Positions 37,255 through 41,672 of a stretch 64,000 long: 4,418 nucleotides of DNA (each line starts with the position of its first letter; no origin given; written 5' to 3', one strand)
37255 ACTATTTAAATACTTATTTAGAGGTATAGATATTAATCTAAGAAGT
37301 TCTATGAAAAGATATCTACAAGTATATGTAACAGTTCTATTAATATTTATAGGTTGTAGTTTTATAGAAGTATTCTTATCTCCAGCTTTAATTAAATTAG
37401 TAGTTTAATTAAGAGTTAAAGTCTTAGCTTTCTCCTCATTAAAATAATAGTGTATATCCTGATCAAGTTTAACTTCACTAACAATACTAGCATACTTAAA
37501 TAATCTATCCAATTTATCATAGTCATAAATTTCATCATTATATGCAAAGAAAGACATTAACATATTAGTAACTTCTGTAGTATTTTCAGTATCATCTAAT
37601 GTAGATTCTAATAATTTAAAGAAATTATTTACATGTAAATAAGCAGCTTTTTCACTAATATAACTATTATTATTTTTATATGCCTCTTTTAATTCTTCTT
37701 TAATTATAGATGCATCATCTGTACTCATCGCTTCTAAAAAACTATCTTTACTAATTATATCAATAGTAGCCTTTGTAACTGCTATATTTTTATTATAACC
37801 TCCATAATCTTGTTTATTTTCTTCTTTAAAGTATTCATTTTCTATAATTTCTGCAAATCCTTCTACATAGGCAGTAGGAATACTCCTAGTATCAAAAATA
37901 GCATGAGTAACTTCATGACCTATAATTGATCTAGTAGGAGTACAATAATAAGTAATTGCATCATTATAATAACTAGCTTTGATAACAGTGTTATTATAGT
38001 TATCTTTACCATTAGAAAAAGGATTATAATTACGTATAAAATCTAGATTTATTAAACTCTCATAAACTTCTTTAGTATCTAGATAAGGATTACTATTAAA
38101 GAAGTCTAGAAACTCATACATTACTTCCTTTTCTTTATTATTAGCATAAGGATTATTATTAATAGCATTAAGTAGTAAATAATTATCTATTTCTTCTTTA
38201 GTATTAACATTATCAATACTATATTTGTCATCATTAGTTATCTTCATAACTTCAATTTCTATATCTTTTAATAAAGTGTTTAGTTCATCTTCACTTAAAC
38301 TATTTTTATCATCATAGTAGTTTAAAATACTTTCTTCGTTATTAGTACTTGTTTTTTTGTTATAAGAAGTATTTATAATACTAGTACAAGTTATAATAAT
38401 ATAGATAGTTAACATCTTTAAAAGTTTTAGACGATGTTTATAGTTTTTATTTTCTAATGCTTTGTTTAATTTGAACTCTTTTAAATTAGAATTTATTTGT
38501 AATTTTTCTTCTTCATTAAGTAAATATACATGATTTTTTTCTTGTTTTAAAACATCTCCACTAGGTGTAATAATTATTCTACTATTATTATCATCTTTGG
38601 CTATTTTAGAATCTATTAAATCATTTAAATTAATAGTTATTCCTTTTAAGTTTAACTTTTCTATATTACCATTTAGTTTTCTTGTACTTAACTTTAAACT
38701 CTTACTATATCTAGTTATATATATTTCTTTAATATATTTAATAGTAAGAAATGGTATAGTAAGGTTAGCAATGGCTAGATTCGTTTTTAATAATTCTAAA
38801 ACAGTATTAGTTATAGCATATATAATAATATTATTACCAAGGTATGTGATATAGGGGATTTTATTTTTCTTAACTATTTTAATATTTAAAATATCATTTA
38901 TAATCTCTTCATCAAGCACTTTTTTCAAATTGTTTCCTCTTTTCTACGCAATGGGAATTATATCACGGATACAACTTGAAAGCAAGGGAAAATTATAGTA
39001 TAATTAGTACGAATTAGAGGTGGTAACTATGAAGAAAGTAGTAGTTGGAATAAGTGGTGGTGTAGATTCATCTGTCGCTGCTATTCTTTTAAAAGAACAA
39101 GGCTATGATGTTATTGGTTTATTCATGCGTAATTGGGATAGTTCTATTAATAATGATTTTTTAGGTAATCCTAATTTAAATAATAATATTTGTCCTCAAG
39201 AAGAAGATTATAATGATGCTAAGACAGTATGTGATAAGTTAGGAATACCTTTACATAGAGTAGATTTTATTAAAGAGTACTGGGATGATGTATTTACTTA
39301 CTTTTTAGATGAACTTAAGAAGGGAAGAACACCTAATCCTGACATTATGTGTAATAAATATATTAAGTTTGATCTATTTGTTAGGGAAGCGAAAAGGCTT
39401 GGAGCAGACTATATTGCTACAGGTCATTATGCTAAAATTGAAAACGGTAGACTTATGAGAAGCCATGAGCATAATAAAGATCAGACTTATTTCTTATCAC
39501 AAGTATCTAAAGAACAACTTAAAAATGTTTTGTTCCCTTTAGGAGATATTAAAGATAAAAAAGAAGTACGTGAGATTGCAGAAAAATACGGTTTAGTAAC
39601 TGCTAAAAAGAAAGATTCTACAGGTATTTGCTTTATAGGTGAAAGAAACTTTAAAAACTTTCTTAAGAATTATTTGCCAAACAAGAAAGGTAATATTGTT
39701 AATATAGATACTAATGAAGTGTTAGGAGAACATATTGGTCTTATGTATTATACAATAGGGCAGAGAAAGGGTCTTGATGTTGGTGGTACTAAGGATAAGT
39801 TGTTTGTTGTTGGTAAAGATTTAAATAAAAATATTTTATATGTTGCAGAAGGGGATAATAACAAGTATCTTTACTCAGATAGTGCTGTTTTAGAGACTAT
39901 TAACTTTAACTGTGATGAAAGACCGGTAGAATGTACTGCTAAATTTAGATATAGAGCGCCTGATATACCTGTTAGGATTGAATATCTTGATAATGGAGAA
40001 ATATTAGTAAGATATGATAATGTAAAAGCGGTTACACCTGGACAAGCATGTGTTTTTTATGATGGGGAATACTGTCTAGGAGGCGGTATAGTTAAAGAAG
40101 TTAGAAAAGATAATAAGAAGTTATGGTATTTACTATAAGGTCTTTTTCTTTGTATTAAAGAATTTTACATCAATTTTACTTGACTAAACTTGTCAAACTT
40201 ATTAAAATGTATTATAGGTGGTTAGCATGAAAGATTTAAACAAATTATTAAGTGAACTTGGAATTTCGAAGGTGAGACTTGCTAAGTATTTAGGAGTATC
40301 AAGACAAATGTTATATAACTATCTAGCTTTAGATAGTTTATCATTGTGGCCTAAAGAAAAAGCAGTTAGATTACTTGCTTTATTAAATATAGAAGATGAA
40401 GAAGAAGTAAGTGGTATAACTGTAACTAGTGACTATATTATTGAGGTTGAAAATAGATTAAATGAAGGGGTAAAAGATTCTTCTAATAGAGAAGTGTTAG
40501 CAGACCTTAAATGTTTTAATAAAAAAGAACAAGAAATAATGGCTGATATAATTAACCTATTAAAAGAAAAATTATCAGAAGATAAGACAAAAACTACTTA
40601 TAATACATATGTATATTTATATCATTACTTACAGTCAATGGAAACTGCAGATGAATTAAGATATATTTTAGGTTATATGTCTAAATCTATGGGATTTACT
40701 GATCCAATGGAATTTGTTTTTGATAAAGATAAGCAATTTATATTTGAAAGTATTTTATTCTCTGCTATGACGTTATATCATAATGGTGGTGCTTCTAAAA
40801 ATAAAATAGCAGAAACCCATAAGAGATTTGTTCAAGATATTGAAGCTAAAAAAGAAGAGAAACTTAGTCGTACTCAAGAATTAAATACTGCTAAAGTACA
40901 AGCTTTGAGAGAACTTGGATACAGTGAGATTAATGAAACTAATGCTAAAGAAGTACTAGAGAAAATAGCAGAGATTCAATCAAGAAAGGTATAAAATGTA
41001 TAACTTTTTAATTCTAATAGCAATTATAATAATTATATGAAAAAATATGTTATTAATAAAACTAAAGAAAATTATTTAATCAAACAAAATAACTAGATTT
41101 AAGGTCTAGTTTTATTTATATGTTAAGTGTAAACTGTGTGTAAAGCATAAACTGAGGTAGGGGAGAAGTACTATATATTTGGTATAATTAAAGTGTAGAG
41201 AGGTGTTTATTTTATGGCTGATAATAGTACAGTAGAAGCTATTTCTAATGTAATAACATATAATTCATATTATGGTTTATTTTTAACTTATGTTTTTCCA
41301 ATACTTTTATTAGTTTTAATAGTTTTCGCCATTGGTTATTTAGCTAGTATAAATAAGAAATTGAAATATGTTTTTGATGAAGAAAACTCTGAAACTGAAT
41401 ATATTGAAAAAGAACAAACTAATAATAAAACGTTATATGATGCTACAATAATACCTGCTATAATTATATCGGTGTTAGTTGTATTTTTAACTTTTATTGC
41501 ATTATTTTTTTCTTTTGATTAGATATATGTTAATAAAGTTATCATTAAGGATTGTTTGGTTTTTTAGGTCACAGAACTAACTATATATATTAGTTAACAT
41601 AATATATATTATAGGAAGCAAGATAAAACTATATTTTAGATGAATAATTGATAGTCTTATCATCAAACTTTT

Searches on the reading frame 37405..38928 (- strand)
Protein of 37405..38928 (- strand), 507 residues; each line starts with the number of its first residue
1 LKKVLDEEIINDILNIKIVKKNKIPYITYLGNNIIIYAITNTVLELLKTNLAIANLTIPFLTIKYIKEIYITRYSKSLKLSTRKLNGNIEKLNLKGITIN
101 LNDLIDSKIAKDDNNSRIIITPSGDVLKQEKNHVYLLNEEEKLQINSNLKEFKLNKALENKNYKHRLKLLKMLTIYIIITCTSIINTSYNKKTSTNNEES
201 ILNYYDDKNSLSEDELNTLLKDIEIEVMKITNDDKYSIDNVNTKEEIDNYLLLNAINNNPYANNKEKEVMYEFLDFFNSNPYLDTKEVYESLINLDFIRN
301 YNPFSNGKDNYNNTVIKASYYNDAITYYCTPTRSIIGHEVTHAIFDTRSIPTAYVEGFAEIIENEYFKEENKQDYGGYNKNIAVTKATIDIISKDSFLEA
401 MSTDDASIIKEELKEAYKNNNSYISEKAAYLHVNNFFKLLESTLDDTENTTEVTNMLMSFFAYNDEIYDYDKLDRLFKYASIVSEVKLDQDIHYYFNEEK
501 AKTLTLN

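Call 74: search_protein_families(library=pfam, proteins=[window:37405-38928:-], max_evalue=1)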
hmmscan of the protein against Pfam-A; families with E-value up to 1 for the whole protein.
window:37405-38928:- (507 aa): 1 family
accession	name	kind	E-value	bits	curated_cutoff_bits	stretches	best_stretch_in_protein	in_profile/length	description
PF18292.6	ZIP4_domain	-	0.014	15.6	26.3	1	152-232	33-113/160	Zinc transporter ZIP4 domain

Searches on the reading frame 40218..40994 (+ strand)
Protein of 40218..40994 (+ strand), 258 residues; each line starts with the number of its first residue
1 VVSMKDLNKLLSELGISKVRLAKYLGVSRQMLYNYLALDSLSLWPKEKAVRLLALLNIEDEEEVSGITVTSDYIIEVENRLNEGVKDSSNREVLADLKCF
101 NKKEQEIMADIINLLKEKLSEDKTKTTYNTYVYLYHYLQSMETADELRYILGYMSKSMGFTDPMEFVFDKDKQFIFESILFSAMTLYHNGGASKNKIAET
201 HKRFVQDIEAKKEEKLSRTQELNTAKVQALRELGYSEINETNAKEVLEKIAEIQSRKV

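Call 74: search_protein_families(library=pfam, proteins=[window:40218-40994:+], max_evalue=1)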
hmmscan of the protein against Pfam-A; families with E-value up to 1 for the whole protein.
window:40218-40994:+ (258 aa): 10 families
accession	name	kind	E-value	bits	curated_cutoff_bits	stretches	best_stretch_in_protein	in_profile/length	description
PF02796.21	HTH_7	-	0.00054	20.5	23.8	1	11-37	17-43/45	Helix-turn-helix domain of resolvase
PF01381.28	HTH_3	-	0.0033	17.9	23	1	13-36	7-30/55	Helix-turn-helix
PF08279.18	HTH_11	-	0.0099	16.2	25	1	16-37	16-37/55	HTH domain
PF07022.19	Phage_CI_repr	-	0.013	16.3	22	1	7-51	3-45/65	Bacteriophage CI repressor helix-turn-helix domain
PF12717.13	Cnd1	-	0.028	14.9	26.4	1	52-130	79-156/162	non-SMC mitotic condensation complex subunit 1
PF13309.12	HTH_22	-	0.031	14.7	29.6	1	20-36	46-62/63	HTH domain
PF17762.8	HTH_ParB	-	0.039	14.6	22.6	1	7-42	12-47/102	ParB HTH domain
PF13443.12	HTH_26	-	0.068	13.9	22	1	7-37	2-32/63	Cro/C1-type HTH DNA-binding domain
PF16677.11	GP3_package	-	0.084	13.5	29.4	0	21-37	39-55/105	DNA-packaging protein gp3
PF18360.6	hnRNP_Q_AcD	-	0.096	13.3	26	0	222-258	24-55/70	Heterogeneous nuclear ribonucleoprotein Q acidic domain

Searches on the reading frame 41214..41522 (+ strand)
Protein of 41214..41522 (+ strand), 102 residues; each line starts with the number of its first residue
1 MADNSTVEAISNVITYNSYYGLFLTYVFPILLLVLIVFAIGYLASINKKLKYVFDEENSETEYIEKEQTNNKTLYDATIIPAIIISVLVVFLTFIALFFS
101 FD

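Call 74: search_protein_families(library=pfam, proteins=[window:41214-41522:+], max_evalue=1)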
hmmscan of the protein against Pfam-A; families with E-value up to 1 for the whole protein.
window:41214-41522:+ (102 aa): 11 families
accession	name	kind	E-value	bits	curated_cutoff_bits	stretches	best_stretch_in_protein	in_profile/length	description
PF11368.13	DUF3169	-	0.0027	17.8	31.6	1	9-96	40-124/250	Protein of unknown function (DUF3169)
PF03600.22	CitMHS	-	0.032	13.8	31.9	1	16-98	152-218/336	Citrate transporter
PF01529.25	DHHC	-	0.066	13.7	28.7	1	17-100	46-116/133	DHHC palmitoyltransferase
PF24934.1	DUF7752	-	0.088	13.4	29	1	31-96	35-98/110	Domain of unknown function (DUF7752)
PF09716.15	ETRAMP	-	0.13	12.8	29.1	1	27-91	9-71/81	Malarial early transcribed membrane protein (ETRAMP)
PF00482.28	T2SSF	-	0.16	12.4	25.2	1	61-99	85-123/125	Type II secretion system (T2SS), protein F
PF20088.4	DUF6480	-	0.18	12.1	25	0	57-97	33-73/78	Family of unknown function (DUF6480)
PF17073.10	SafA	-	0.24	11.8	27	0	80-102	19-41/66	Two-component-system connector protein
PF23906.1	DUF7248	-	0.37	11.2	27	1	78-97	11-30/58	Family of unknown function (DUF7248)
PF13850.11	ERGIC_N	-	0.48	11.1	27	1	17-61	17-61/91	Endoplasmic Reticulum-Golgi Intermediate Compartment (ERGIC)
PF00335.26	Tetraspanin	-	0.92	9.6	32.1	0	20-97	3-65/225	Tetraspanin family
